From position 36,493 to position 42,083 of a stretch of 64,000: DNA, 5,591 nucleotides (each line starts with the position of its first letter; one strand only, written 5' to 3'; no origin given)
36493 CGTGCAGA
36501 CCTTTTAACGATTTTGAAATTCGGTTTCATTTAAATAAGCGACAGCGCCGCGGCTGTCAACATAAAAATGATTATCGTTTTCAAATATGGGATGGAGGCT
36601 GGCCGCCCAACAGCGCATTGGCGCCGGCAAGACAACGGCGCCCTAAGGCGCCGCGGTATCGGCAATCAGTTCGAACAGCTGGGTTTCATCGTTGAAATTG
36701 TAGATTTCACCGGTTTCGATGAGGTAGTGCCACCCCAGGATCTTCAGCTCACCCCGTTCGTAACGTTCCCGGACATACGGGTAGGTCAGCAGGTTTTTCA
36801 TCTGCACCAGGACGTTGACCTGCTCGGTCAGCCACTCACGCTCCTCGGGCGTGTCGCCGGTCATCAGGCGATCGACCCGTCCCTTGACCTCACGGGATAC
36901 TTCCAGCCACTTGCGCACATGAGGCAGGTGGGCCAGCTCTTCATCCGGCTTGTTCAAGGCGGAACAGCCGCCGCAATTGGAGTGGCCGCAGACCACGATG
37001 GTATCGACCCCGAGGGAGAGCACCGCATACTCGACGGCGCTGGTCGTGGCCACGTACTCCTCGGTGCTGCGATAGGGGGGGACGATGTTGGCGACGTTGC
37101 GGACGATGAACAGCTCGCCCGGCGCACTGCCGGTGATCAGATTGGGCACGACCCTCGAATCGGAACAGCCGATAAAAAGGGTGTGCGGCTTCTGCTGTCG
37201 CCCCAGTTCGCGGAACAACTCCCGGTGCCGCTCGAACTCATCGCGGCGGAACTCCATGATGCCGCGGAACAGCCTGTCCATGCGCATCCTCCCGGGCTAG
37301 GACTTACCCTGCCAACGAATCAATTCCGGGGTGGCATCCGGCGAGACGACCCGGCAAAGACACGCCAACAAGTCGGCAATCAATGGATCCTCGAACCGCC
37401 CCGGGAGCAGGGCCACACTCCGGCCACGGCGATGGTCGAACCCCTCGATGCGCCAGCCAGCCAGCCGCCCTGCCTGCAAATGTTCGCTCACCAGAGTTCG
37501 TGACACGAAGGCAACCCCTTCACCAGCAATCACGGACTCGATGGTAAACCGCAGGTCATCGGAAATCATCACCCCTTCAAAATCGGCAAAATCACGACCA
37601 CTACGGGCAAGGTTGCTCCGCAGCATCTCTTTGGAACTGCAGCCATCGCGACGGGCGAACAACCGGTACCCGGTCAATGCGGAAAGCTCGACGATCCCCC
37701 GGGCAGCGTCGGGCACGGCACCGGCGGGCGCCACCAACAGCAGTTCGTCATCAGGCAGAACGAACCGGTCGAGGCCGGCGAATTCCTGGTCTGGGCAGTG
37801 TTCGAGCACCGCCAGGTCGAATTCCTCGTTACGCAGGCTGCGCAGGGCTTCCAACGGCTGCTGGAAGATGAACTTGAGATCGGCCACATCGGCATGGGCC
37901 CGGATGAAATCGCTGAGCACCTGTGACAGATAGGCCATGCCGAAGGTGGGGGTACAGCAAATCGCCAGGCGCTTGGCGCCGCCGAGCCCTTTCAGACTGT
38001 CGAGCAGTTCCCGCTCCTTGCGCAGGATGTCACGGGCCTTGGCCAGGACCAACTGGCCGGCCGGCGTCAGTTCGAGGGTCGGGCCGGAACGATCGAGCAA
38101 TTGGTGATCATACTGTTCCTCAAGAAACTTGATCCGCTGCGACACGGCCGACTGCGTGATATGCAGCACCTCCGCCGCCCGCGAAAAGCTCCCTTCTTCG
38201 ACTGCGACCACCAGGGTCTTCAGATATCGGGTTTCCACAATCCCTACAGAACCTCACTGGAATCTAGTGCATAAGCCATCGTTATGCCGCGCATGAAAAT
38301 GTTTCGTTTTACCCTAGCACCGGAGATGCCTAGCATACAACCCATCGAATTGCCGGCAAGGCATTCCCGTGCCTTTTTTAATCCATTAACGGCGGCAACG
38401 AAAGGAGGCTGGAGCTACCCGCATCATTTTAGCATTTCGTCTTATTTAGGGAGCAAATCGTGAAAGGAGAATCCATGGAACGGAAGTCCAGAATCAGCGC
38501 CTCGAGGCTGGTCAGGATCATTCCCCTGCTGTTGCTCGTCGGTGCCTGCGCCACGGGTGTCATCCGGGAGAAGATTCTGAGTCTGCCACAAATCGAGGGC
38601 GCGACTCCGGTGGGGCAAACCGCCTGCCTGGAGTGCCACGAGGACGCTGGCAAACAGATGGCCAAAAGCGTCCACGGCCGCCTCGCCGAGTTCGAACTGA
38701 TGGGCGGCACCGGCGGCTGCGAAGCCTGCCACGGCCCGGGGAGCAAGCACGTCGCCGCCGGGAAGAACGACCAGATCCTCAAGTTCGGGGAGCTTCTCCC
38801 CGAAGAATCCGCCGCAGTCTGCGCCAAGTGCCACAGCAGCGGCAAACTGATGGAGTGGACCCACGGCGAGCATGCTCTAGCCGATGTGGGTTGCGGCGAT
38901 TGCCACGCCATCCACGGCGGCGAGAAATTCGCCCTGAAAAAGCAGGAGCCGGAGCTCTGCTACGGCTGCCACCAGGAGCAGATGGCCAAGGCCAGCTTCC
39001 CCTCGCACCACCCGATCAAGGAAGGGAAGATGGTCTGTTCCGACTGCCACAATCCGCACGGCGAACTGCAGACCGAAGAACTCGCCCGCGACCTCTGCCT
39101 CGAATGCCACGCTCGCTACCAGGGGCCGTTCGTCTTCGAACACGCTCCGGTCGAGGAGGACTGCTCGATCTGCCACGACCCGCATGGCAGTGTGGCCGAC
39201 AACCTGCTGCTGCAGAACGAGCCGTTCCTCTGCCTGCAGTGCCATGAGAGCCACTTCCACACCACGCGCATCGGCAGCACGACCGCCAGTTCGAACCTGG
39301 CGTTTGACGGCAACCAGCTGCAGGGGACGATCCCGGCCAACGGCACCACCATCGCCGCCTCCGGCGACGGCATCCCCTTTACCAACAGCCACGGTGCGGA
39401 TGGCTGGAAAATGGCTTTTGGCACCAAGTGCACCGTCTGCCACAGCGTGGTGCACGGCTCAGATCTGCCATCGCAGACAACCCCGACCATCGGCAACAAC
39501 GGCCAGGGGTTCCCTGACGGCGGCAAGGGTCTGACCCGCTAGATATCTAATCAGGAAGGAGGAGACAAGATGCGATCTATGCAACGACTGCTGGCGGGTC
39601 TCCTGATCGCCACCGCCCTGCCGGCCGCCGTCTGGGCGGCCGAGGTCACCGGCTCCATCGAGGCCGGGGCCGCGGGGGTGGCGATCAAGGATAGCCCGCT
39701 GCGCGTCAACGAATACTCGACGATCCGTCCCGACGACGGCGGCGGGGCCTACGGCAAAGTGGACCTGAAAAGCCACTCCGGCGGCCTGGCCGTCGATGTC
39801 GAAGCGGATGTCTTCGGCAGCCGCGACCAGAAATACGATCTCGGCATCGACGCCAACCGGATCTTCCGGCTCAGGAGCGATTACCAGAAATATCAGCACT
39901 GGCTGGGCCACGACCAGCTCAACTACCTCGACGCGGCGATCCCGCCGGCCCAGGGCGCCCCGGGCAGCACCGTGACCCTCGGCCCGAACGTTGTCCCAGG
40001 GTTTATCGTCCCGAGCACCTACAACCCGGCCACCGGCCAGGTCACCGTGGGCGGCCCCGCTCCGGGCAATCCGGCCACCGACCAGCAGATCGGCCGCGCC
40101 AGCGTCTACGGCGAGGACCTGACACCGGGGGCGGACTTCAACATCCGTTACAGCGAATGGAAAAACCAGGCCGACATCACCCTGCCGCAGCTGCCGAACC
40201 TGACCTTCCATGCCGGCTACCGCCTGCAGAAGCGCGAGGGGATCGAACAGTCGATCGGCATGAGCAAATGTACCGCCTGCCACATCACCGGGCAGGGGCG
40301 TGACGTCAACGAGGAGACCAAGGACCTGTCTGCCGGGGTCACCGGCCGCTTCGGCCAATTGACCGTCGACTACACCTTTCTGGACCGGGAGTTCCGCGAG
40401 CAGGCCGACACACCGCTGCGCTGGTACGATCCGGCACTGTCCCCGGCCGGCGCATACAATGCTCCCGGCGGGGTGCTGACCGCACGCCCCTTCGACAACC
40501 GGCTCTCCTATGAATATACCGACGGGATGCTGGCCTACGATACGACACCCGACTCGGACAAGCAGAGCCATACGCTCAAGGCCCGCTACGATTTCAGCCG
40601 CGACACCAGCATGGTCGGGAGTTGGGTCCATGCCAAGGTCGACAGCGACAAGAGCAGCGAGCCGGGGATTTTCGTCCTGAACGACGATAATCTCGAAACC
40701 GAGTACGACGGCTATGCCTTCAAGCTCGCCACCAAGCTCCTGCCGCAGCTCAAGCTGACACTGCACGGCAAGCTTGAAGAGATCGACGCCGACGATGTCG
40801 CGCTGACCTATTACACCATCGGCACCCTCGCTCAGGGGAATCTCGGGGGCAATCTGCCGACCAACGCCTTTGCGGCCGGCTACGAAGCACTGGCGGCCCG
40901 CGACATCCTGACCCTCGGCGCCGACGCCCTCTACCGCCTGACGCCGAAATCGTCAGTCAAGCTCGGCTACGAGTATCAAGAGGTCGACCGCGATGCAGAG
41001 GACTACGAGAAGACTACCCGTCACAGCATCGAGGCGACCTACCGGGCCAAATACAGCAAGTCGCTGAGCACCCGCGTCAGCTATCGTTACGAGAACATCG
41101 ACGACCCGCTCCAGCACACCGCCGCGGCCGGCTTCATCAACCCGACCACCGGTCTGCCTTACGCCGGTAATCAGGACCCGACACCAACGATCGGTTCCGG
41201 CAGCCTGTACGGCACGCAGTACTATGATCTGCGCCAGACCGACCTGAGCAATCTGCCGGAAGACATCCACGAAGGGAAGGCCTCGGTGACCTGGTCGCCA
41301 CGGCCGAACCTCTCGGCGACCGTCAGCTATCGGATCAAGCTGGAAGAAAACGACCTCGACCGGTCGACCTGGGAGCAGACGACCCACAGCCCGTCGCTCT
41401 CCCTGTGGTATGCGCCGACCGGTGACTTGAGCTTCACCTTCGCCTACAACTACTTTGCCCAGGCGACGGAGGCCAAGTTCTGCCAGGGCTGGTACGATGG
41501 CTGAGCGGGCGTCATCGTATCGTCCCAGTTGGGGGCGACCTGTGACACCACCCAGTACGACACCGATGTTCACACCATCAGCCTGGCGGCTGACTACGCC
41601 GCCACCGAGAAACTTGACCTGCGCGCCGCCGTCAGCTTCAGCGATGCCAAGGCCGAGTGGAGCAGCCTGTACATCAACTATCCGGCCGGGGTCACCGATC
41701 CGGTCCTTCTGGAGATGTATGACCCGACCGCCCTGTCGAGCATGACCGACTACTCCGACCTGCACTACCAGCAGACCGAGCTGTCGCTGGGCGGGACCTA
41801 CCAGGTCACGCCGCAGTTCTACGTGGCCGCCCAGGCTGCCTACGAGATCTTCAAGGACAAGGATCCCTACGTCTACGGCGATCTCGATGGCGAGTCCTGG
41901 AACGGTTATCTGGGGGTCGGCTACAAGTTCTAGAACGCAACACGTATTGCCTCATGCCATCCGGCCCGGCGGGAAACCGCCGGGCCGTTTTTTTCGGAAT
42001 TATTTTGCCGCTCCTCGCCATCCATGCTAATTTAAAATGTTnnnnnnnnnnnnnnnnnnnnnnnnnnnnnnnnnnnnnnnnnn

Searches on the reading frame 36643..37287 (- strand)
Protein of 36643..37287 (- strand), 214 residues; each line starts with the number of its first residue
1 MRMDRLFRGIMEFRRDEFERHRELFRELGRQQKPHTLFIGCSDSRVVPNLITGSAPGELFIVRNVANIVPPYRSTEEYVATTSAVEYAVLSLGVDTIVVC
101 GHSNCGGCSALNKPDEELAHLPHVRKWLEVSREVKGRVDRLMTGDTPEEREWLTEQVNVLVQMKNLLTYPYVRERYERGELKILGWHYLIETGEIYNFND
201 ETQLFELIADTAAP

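Call 65: search_protein_families(library=pfam, proteins=[window:36643-37287:-], max_evalue=0.00001)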
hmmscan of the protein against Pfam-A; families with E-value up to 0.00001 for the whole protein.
window:36643-37287:- (214 aa): 1 family
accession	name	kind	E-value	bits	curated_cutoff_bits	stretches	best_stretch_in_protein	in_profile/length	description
PF00484.24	Pro_CA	-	1.1e-48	165.9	25.7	1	36-195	1-156/156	Carbonic anhydrase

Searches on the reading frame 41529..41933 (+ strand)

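Call 66: search_protein_families(library=pfam, proteins=[window:41529-41933:+], max_evalue=0.001)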
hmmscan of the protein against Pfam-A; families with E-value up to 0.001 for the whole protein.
window:41529-41933:+ (134 aa): 2 families
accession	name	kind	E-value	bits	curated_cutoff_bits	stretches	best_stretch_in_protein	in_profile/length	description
PF11854.14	MtrB_PioB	-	3.9e-06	26.2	23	1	9-112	514-598/635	Putative outer membrane beta-barrel porin, MtrB/PioB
PF03797.25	Autotransporter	-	0.00055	20.2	26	0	7-134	18-128/255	Autotransporter beta-domain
